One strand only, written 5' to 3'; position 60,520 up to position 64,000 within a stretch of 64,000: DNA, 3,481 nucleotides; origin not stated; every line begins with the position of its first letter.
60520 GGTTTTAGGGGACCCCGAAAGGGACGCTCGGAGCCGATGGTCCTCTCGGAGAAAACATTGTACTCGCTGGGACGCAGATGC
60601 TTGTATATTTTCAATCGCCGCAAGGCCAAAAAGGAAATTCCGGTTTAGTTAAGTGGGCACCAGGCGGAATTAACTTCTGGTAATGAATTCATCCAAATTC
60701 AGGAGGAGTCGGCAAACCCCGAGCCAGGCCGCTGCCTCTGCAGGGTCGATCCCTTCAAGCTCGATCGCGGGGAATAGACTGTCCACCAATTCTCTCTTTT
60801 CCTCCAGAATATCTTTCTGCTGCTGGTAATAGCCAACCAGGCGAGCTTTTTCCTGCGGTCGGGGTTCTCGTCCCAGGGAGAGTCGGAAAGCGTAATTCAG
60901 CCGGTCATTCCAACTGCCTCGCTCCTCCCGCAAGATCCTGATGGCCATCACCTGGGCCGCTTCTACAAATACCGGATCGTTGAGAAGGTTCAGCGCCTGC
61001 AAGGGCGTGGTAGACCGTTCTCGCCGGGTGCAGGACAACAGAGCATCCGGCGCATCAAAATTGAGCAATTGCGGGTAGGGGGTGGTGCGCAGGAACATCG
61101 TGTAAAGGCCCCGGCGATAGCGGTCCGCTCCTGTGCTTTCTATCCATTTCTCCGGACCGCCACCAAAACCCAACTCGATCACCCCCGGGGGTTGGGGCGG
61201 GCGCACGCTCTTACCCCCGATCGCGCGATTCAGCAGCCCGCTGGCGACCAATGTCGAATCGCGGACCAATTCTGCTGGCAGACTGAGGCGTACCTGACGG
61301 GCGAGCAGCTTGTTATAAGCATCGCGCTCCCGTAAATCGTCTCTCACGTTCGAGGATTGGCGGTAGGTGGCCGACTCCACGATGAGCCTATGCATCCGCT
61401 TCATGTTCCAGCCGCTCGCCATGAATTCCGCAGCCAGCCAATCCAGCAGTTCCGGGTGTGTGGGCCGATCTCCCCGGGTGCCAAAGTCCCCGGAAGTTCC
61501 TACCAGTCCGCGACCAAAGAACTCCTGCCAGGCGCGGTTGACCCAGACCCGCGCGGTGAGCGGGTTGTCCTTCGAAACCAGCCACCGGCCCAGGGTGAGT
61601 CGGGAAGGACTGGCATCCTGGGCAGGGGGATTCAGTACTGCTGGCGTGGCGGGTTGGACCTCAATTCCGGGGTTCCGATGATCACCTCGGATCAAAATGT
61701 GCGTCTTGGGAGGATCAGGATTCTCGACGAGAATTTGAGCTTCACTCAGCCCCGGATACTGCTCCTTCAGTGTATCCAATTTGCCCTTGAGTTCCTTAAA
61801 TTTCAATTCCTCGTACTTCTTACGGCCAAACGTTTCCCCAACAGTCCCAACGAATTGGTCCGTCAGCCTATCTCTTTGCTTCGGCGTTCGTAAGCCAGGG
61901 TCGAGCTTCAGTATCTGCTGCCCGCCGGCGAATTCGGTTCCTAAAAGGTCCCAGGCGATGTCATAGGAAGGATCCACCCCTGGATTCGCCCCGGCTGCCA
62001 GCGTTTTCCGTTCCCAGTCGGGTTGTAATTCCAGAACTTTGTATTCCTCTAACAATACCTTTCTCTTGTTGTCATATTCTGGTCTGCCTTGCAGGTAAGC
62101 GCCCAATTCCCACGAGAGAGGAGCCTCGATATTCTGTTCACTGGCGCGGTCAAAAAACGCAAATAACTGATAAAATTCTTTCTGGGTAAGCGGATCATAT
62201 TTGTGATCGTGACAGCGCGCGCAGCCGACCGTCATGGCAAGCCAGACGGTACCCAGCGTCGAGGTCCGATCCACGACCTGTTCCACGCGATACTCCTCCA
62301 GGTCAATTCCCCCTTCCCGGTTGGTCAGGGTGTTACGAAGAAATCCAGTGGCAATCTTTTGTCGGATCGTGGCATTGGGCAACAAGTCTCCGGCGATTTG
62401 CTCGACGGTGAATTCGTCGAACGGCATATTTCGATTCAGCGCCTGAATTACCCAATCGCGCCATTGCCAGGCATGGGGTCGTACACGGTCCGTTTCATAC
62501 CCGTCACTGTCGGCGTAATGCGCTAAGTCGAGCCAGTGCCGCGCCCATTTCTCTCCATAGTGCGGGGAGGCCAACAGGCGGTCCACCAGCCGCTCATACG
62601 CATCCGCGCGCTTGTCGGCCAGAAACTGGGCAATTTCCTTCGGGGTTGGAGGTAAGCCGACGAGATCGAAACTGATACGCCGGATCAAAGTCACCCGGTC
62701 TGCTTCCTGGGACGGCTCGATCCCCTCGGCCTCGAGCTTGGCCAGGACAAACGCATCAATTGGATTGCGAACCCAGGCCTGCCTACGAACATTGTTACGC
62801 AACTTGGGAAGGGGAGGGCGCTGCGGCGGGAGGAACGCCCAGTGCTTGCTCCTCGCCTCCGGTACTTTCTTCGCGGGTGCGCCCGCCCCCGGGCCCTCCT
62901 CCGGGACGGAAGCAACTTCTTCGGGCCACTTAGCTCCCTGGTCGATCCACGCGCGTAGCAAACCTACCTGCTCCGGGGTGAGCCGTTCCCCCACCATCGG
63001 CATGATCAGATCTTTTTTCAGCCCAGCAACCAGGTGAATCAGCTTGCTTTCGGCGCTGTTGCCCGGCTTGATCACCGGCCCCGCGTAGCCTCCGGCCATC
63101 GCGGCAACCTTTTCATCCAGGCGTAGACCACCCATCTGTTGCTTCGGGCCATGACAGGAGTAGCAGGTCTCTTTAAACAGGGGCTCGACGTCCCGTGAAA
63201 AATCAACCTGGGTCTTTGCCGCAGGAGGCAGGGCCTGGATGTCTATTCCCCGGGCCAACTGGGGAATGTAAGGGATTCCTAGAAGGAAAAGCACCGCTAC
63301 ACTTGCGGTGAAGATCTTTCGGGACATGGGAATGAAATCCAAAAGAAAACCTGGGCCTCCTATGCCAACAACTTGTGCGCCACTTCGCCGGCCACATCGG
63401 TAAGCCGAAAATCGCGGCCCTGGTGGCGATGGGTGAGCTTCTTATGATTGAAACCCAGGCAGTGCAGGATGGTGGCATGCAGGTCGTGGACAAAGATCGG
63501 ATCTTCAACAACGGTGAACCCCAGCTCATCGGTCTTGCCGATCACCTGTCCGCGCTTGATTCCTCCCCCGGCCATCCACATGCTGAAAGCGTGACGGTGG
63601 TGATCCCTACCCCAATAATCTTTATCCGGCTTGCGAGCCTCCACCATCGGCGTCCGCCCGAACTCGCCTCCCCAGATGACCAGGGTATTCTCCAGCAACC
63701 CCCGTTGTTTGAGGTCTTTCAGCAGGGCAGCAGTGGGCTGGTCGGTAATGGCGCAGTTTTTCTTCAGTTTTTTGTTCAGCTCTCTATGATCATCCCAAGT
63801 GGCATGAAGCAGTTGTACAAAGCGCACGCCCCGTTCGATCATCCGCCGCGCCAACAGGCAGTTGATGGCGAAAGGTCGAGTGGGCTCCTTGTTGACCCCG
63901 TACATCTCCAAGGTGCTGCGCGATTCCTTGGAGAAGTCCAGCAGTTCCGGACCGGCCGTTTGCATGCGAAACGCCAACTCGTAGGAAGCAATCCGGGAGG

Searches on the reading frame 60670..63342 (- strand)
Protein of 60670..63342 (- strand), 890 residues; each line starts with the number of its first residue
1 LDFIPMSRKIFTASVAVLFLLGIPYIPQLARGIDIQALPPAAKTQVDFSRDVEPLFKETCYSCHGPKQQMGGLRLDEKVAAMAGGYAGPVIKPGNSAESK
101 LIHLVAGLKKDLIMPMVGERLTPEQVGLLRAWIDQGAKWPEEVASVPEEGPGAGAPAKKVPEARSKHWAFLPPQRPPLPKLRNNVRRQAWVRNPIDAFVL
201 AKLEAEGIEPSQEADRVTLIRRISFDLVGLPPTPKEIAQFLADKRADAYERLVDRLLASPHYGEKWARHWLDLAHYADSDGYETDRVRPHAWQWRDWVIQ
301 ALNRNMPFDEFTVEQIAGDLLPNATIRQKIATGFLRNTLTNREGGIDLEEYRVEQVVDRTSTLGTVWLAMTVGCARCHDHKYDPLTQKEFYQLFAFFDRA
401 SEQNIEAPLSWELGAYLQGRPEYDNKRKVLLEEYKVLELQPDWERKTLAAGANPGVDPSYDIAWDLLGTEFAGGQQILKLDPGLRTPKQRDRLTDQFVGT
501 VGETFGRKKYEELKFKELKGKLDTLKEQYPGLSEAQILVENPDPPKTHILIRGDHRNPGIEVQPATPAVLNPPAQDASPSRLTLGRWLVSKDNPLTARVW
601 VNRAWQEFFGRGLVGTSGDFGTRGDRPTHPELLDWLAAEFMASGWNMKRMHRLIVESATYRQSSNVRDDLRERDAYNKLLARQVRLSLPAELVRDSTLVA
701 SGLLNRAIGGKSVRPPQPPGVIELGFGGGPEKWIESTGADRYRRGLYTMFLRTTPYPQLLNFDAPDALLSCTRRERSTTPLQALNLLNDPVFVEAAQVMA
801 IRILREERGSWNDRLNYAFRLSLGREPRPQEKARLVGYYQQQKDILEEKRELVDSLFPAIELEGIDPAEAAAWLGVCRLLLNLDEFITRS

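Call 85: search_protein_families(library=pfam, proteins=[window:60670-63342:-], max_evalue=0.00001)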
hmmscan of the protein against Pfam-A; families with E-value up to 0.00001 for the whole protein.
window:60670-63342:- (890 aa): 3 families
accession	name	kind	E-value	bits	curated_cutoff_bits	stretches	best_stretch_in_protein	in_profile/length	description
PF07587.16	PSD1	-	2.4e-94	315.8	28.5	1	581-838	2-243/244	Protein of unknown function (DUF1553)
PF07583.16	PSCyt2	-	3.4e-93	311.8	29.8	1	194-400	1-207/209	Protein of unknown function (DUF1549)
PF07635.16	PSCyt1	-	5.5e-13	49.7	22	1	60-115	1-56/59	Planctomycete cytochrome C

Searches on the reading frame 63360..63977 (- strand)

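Call 85: search_protein_families(library=pfam, proteins=[window:63360-63977:-], max_evalue=0.00001)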
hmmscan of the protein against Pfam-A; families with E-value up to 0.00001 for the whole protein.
window:63360-63977:- (205 aa): 1 family
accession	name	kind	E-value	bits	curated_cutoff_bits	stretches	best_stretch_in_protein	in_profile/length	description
PF07394.17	DUF1501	-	2.2e-85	287.6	27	1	1-204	194-390/390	Protein of unknown function (DUF1501)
